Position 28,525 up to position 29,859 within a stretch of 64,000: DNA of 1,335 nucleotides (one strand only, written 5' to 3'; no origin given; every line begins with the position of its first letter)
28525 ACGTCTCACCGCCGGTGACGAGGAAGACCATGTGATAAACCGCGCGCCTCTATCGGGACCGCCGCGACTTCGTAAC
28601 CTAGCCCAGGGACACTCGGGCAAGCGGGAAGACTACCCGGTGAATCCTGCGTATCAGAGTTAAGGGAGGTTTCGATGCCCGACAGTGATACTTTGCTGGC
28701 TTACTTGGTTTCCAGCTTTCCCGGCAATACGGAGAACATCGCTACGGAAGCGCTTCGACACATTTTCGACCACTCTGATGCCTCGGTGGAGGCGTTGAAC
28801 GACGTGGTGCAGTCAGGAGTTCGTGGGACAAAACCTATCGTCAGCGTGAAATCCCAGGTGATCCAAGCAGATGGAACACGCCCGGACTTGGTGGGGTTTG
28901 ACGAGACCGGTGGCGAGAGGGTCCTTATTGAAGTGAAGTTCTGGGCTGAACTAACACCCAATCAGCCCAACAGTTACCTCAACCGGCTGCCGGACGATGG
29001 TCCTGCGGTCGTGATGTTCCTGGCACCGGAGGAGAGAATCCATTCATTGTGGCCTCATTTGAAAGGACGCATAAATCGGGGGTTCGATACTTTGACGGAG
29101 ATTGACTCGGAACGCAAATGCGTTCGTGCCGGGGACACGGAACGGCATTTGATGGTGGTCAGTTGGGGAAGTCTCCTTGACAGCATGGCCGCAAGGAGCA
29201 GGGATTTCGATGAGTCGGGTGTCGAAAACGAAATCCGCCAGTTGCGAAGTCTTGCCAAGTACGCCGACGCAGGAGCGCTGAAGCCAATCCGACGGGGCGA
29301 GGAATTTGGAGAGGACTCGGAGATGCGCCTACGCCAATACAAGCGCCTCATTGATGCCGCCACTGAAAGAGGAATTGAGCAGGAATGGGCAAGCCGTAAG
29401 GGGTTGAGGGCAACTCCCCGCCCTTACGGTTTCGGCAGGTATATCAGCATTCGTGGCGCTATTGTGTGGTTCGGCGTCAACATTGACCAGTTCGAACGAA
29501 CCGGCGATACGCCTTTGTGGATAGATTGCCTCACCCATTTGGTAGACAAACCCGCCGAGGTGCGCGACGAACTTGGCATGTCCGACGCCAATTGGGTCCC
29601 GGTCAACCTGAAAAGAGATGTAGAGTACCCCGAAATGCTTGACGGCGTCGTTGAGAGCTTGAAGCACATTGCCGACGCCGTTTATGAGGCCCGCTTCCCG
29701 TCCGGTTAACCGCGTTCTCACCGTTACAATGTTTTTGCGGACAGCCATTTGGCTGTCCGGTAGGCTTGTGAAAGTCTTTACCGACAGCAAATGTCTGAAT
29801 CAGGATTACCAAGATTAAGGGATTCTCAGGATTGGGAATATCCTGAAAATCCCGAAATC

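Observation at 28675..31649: Candidate defence module: PD-(D/E)xK protein plus ABC-type ATPase translationally coupled to a PIN-like protein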

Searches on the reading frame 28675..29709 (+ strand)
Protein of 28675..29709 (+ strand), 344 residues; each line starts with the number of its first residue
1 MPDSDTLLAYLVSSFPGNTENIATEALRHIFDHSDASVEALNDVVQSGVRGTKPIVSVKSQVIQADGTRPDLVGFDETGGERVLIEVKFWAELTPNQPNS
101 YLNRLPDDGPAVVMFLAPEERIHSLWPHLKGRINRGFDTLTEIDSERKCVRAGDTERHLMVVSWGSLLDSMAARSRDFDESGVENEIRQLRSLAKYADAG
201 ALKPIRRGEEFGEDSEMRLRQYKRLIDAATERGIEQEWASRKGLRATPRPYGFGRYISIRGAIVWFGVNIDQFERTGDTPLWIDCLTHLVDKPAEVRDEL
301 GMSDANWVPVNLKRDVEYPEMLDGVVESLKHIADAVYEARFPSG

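Call 3: search_protein_families(library=pfam, proteins=[window:28675-29709:+], max_evalue=1)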
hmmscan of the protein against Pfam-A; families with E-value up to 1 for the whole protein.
window:28675-29709:+ (344 aa): 2 families
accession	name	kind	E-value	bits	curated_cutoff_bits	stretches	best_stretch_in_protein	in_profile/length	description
PF01427.22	Peptidase_M15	-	0.074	13.3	27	1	158-193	127-162/199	D-ala-D-ala dipeptidase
PF08774.17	VRR_NUC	-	0.076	13.5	23.8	1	63-98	58-96/116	VRR-NUC domain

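Call 4: search_protein_families(library=padloc, proteins=[window:28675-29709:+], max_evalue=1)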
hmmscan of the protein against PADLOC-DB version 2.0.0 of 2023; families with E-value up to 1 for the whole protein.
window:28675-29709:+ (344 aa): 0 families

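Call 5: search_protein_families(library=ncbifam, proteins=[window:28675-29709:+], max_evalue=1)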
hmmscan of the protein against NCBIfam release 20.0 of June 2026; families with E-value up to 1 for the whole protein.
window:28675-29709:+ (344 aa): 1 family
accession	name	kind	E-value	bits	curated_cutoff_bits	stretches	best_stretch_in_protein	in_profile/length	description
NF041170.1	Oxoac_fdxalpha_Archa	equivalog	0.029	12.7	800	1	140-198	503-561/636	2-oxoacid:ferredoxin oxidoreductase subunit alpha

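Call 25: search_solved_structures(query=window:28675-29706:+, max_evalue=10, show_alignments=2)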
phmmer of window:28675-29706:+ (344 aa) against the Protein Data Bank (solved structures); distinct sequences matched with E-value up to 10: 1.
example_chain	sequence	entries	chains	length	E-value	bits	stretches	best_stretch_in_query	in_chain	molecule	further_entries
7pkq_w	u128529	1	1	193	0.11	14.9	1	184-258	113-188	mS26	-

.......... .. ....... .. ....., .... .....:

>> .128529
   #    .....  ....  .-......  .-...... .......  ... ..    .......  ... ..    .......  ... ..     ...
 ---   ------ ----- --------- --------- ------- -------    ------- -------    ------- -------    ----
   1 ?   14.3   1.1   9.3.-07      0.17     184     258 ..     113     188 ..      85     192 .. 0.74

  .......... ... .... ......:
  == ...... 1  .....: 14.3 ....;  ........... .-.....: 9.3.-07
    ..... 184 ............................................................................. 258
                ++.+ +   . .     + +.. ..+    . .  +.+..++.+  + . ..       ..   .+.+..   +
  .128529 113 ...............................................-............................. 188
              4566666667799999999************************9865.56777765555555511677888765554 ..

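Call 26: find_homologous_proteins(query=window:28675-29706:+, max_evalue=0.001)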
Query window:28675-29706:+ (344 aa): 343 proteins with E <= 0.001 among 3211 candidates; the best 120 are listed.
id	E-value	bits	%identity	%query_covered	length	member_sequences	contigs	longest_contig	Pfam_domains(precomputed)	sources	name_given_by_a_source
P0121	3.0e-229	778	99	100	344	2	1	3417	-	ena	-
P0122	5.6e-224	761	71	98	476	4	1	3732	-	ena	-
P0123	6.9e-216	734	94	100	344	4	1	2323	-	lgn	-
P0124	2.1e-198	677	86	98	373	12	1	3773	-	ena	-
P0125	5.2e-195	665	84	100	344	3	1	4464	-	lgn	-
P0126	3.0e-189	647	81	100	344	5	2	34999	-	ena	-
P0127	1.2e-185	635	82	100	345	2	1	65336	-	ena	-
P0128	5.4e-178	610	78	100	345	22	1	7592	-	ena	-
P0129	5.5e-178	609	79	99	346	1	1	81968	-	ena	-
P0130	5.9e-178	609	77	100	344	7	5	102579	-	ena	-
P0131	1.9e-177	608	76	99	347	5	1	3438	-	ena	-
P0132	2.1e-177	608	77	98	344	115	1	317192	-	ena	-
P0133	2.2e-177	608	77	100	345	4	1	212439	-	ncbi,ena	-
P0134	6.2e-176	603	74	100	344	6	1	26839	-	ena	-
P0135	1.0e-175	602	77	100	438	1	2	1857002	-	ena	-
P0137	4.1e-175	600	76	98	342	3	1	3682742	-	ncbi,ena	-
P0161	1.0e-168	579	75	98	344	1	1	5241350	-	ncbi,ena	-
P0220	1.7e-155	536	69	99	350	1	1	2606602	-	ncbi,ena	-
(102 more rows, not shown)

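Call 49: find_encoding_contigs(protein=P0161, flank=6000, max_places=2)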
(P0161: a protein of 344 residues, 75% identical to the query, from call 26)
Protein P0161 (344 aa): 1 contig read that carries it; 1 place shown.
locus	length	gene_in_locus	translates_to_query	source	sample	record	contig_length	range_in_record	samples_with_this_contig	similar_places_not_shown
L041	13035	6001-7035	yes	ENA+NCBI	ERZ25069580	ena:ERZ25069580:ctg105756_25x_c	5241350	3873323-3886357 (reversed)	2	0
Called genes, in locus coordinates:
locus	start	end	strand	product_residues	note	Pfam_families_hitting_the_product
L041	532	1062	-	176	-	-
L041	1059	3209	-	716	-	PF13589:HATPase_c_3, PF02518:HATPase_c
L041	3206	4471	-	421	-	PF00145:DNA_methylase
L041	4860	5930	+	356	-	PF14486:DUF4432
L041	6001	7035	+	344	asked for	-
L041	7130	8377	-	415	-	PF07690:MFS_1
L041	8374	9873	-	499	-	PF00950:ABC-3, PF01032:FecCD, PF00950:ABC-3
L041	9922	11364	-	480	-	PF00950:ABC-3, PF01032:FecCD (weak)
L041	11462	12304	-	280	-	PF00005:ABC_tran, PF02463:SMC_N (faint), PF13304:AAA_21 (faint)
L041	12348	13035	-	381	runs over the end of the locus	PF01297:ZnuA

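Call 50: find_encoding_contigs(protein=P0220, flank=6000, max_places=2)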
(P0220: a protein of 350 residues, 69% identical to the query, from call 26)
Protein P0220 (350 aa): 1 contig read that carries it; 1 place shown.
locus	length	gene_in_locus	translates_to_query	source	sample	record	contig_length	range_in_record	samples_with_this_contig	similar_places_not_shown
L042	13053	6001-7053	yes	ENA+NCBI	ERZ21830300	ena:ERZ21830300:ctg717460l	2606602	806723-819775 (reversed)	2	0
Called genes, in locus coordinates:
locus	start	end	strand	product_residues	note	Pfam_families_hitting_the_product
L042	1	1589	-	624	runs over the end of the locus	PF01541:GIY-YIG, PF27096:UvrC_M, PF02151:UVR, PF22920:UvrC_RNaseH, PF08459:UvrC_RNaseH_dom, PF14520:HHH_5 (weak)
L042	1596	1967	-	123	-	-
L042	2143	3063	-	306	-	PF02899:Phage_int_SAM_1, PF13495:Phage_int_SAM_4 (faint), PF00589:Phage_integrase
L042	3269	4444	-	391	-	PF02803:Thiolase_C (faint), PF22691:Thiolase_C_1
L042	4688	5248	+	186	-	PF01878:EVE (weak)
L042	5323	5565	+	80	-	PF04255:DUF433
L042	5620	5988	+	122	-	-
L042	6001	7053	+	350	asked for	-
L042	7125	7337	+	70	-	-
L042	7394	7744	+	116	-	-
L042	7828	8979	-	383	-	PF08331:QueG_DUF1730, PF13484:Fer4_16, PF00514:Arm (faint), PF13646:HEAT_2, PF03130:HEAT_PBS (faint)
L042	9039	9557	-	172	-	PF22769:DCD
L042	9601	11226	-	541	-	PF00118:Cpn60_TCP1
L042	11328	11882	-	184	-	PF01288:HPPK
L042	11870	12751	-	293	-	PF00809:Pterin_bind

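Call 51: find_encoding_contigs(protein=P0137, flank=6000, max_places=2)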
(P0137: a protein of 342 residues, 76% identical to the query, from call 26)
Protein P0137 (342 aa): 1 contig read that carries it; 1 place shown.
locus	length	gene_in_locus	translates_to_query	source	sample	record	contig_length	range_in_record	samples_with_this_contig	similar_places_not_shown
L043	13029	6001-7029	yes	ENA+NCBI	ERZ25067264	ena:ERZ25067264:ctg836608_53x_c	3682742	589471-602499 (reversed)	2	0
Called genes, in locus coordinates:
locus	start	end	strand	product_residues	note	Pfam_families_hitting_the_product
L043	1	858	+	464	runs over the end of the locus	-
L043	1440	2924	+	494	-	PF00079:Serpin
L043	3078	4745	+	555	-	PF14257:DUF4349, PF00801:PKD (faint), PF18911:PKD_4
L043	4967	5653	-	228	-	-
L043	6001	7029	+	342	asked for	-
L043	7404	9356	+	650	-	PF07676:PD40 (faint), PF26550:Tricorn_2nd (weak), PF26549:Tricorn_N (weak), PF01738:DLH, PF20434:BD-FAE (weak), PF00326:Peptidase_S9, PF02230:Abhydrolase_2 (faint)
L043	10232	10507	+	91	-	-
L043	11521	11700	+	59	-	-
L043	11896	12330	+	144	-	-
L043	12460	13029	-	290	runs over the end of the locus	PF00571:CBS, PF03471:CorC_HlyC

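Call 61: predict_structure(alignment_id=A3)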
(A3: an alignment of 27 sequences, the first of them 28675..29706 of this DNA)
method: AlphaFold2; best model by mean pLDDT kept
length: 344 residues; sequences in the alignment: 27
mean_pLDDT: 85.1   pTM: 0.75
mean pLDDT of the five models: 85.1, 82.6, 81.7, 79.5, 77.3
residues with pLDDT >= 90: 156; 70-90: 156; 50-70: 29; < 50: 3
segments of 3 or more residues with pLDDT < 50: none
pLDDT, mean of each block of 10 residues (from residue 1): 56 62 89 94 95 95 78 95 92 87 92 94 90 89 90 94 94 91 83 77 71 67 89 92 82 89 90 82 81 78 82 84 92 85 65
secondary structure, 60 per line:
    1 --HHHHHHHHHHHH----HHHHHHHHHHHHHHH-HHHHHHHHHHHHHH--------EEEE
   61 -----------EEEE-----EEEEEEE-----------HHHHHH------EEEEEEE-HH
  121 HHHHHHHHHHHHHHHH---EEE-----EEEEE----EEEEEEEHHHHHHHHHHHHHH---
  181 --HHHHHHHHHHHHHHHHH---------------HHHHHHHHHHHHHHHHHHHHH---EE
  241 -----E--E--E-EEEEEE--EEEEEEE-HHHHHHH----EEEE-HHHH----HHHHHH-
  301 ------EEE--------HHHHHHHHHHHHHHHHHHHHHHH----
elements in order: H3-14 H19-33 H35-48 E57-60 E72-75 E81-87 H99-104 E111-117 H119-136 E140-142 E148-152 E157-163 H164-177 H183-199 H215-235 E254-259 E262-268 H270-276 E281-284 H286-289 H294-299 E307-309 H318-340

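Call 67: fold_search(model_id=the predicted structure, library=pdb)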
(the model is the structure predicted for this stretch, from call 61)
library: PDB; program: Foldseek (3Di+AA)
matches with E <= 10: 400; with E <= 0.001: 0
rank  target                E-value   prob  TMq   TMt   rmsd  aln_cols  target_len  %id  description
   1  2g3w_A                2.4e-02  0.87  0.20  0.34   7.1       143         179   11  The Crystal Structure of YaeQ Protein from Xanthomonas axonopodis pv. citri (released 2007-02-27)
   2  3c0u_B                3.1e-02  0.80  0.20  0.32   7.0       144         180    8  Crystal structure of E.coli yaeQ protein (released 2008-01-29)
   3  3c0u_A                4.4e-02  0.63  0.18  0.30   7.7       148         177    9  Crystal structure of E.coli yaeQ protein (released 2008-01-29)
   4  2g3w_B                8.7e-02  0.51  0.16  0.28   7.2       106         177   14  The Crystal Structure of YaeQ Protein from Xanthomonas axonopodis pv. citri (released 2007-02-27)
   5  3ijm_B                1.2e-01  0.38  0.14  0.30  10.5       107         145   17  The structure of a restriction endonuclease-like fold superfamily protein from Spirosoma linguale. (released 2009-09-22)
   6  7lvv_B                1.2e-01  0.14  0.17  0.07  21.7       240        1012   14  cryoEM structure DrdV-DNA complex (released 2021-03-17)
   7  7lvv_C                2.7e-01  0.21  0.14  0.29  10.1       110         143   20  cryoEM structure DrdV-DNA complex (released 2021-03-17)
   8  7lo5_A                4.0e-01  0.08  0.14  0.06  20.1       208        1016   11  cryoEM structure DrdV-DNA complex (released 2021-03-17)
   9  6mxe_A                5.7e-01  0.06  0.11  0.17  11.7       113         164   10  Crystal structure of human STING (G230A, H232R, R293Q) in complex with Compound 18 (released 2018-12-19)
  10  7lvv_A                6.1e-01  0.09  0.17  0.07  19.8       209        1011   15  cryoEM structure DrdV-DNA complex (released 2021-03-17)
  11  6ovg_D                6.4e-01  0.04  0.15  0.14  18.9       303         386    9  L-Methionine Depletion with an Engineered Human Enzyme Disrupts Prostate Cancer Metabolism (released 2020-04-22)
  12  6mx0_A                6.8e-01  0.05  0.10  0.15  11.6       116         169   10  Crystal structure of human STING apoprotein (G230A, H232R, R293Q) (released 2018-12-19)
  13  4h7p_B                6.8e-01  0.04  0.15  0.16  14.4       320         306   12  Crystal structure of a putative Cytosolic malate dehydrogenase from Leishmania major Friedlin (released 2012-10-10)
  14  8jb5                  7.3e-01  0.03  0.15  0.04  19.9       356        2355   10  The cryo-EM structure of Paeniclostridium sordellii lethal toxin (TcsL) (released 2023-12-13)
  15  4wb7_A                7.7e-01  0.02  0.09  0.08  18.5       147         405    9  Crystal structure of a chimeric fusion of human DnaJ (Hsp40) and cAMP-dependent protein kinase A (catalytic alpha subu (released 2015-01-21)
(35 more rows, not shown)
